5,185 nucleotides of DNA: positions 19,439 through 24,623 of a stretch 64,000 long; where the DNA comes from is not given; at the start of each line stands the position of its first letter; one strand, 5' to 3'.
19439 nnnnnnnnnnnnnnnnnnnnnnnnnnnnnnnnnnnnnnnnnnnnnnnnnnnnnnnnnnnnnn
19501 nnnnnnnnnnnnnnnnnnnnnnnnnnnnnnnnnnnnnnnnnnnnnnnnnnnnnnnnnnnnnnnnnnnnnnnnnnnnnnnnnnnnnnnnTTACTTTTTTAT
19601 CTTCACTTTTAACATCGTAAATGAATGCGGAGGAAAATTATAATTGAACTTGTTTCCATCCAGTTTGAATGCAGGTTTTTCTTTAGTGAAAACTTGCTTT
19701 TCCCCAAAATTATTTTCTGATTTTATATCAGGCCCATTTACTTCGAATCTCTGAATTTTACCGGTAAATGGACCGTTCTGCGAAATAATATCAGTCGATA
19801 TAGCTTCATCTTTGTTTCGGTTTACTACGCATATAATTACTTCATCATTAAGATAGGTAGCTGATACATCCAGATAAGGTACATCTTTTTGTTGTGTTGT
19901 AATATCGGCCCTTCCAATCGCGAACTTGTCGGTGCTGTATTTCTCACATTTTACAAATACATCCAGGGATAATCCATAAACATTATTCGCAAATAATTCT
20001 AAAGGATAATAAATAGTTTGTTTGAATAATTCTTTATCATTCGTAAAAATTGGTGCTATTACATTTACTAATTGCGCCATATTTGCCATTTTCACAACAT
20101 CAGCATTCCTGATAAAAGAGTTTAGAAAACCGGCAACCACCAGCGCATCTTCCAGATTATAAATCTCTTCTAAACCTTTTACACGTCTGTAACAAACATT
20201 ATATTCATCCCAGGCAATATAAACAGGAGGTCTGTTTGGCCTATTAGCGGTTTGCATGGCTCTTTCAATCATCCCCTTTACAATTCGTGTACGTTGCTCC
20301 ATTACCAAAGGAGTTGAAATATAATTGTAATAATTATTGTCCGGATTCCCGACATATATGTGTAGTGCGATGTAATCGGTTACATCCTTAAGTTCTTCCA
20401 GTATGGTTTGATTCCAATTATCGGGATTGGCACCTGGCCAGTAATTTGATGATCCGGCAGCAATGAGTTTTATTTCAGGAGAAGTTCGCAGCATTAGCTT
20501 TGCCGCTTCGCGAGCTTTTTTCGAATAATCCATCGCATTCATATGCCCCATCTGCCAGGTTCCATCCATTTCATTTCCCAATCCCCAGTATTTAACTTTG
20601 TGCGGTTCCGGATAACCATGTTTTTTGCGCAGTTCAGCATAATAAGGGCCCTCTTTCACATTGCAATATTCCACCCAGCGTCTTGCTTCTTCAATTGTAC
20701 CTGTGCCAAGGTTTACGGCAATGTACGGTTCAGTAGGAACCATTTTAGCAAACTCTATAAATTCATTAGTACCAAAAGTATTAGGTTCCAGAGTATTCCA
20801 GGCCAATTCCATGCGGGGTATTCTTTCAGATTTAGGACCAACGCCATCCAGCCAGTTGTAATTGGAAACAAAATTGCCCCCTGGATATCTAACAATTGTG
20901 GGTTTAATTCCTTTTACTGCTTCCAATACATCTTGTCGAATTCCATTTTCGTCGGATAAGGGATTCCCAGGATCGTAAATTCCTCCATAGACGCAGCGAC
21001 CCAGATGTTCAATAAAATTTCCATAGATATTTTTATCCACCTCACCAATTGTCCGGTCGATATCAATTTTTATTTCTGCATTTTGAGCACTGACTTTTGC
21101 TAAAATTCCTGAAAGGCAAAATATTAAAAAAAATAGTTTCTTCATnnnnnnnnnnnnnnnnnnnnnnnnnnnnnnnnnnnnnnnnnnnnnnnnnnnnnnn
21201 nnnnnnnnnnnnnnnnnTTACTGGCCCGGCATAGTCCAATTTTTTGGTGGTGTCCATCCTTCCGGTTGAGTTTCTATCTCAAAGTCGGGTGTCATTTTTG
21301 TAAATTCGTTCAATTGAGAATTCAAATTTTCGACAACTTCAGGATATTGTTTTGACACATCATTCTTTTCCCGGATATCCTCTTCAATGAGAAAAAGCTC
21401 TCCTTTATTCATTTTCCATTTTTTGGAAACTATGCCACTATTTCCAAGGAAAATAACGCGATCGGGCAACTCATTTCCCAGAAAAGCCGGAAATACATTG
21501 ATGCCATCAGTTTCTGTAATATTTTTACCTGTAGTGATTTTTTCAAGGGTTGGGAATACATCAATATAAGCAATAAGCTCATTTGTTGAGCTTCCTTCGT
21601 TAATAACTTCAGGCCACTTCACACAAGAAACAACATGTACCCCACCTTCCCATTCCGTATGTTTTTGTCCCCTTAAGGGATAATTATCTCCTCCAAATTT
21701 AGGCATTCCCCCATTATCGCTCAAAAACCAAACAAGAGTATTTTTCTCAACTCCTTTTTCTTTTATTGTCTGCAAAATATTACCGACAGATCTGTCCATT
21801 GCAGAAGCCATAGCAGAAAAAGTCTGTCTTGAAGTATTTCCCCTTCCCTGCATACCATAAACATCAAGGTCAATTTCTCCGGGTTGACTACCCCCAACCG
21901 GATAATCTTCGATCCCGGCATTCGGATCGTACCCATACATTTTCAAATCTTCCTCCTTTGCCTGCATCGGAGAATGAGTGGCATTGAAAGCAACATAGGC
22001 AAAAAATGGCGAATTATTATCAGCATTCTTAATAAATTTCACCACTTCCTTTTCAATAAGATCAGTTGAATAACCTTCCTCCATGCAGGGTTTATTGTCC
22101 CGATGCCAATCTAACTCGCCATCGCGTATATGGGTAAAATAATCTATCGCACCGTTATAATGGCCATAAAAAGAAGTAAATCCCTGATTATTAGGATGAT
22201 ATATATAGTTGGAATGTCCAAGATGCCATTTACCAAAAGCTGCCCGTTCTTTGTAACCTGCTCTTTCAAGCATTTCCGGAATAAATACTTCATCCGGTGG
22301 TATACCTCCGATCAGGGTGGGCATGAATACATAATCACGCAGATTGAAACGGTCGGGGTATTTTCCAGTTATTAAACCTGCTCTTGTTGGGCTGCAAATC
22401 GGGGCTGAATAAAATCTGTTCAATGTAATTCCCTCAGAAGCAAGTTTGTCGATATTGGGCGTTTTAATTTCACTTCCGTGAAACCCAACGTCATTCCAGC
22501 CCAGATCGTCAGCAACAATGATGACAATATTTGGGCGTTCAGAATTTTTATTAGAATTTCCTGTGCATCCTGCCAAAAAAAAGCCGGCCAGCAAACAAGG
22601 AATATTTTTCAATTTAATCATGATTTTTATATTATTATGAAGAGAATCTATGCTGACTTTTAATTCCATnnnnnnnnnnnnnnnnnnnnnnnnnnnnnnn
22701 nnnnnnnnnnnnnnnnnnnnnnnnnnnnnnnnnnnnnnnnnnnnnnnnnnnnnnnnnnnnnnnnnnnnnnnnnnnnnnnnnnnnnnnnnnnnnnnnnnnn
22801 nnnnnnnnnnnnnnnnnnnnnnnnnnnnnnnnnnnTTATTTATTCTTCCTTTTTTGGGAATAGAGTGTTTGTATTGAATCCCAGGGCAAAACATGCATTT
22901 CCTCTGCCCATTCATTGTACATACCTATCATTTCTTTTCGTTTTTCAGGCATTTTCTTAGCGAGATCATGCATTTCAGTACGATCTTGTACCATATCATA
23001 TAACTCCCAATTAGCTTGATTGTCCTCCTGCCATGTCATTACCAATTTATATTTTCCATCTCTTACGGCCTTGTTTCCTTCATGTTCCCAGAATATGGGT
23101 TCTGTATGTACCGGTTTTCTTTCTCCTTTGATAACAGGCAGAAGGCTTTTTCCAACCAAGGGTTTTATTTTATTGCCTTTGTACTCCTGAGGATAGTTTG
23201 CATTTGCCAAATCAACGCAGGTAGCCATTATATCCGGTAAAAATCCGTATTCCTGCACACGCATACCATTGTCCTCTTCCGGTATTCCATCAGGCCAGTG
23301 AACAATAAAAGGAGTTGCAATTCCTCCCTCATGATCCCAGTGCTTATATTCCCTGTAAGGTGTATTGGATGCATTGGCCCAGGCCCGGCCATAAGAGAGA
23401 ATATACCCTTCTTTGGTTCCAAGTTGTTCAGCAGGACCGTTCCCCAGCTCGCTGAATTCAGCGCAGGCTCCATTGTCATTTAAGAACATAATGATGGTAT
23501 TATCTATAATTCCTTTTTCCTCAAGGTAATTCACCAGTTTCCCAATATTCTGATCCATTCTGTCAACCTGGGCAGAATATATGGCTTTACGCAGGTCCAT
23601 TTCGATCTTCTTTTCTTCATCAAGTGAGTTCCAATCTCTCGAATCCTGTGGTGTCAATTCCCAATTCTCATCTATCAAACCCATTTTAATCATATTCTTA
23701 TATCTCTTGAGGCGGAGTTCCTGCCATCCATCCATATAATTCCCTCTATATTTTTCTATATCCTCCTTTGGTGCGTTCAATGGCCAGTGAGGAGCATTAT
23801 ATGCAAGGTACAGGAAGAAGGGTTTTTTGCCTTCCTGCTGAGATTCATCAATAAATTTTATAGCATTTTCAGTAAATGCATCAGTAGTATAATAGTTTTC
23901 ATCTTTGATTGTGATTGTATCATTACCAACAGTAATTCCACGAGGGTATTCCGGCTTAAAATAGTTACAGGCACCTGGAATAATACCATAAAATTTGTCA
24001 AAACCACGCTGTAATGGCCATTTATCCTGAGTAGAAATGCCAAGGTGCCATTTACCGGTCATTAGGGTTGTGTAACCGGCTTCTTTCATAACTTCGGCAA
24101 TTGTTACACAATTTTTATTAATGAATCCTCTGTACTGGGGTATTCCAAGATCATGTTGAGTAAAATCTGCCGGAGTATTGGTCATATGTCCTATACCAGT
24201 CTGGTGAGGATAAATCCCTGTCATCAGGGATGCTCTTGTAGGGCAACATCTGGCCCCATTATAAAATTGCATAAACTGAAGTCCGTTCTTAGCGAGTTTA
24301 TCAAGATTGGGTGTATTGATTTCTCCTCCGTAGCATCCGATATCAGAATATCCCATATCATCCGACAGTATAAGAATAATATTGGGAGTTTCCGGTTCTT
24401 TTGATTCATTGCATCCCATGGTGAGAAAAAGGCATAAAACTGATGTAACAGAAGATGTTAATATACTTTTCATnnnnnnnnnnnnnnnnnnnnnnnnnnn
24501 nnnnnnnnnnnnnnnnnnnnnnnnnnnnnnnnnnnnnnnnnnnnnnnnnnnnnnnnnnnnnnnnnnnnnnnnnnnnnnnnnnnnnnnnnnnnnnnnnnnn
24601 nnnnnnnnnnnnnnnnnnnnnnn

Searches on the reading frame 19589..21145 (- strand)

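Call 26: search_protein_families(library=pfam, proteins=[window:19589-21145:-], max_evalue=0.00001)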
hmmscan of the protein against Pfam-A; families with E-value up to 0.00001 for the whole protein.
window:19589-21145:- (518 aa): 1 family
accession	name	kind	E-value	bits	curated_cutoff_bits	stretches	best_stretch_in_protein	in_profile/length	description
PF06964.18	Alpha-L-AF_C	-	6.2e-39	134.3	27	1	313-508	1-165/165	Alpha-L-arabinofuranosidase C-terminal domain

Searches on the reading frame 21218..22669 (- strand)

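Call 26: search_protein_families(library=pfam, proteins=[window:21218-22669:-], max_evalue=0.00001)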
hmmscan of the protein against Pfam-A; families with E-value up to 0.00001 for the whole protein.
window:21218-22669:- (483 aa): 2 families
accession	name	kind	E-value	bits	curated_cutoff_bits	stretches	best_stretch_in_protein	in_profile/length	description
PF00884.28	Sulfatase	-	1.3e-53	182.8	25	1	46-375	1-295/301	Sulfatase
PF01663.27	Phosphodiest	-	7.8e-06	26.1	23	0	49-323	2-223/342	Type I phosphodiesterase / nucleotide pyrophosphatase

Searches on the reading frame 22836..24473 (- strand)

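Call 7: search_protein_families(library=pfam, proteins=[window:22836-24473:-], max_evalue=0.001)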
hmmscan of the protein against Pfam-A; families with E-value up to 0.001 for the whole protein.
window:22836-24473:- (545 aa): 3 families
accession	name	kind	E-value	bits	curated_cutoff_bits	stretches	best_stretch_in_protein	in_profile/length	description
PF00884.28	Sulfatase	-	1.5e-64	218.6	25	1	30-424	1-300/301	Sulfatase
PF16347.10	SGSH_C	-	2.9e-11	44.2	29.3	1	377-508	8-135/154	N-sulphoglucosamine sulphohydrolase, C-terminal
PF01663.27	Phosphodiest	-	1.4e-07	31.9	23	1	33-336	2-221/342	Type I phosphodiesterase / nucleotide pyrophosphatase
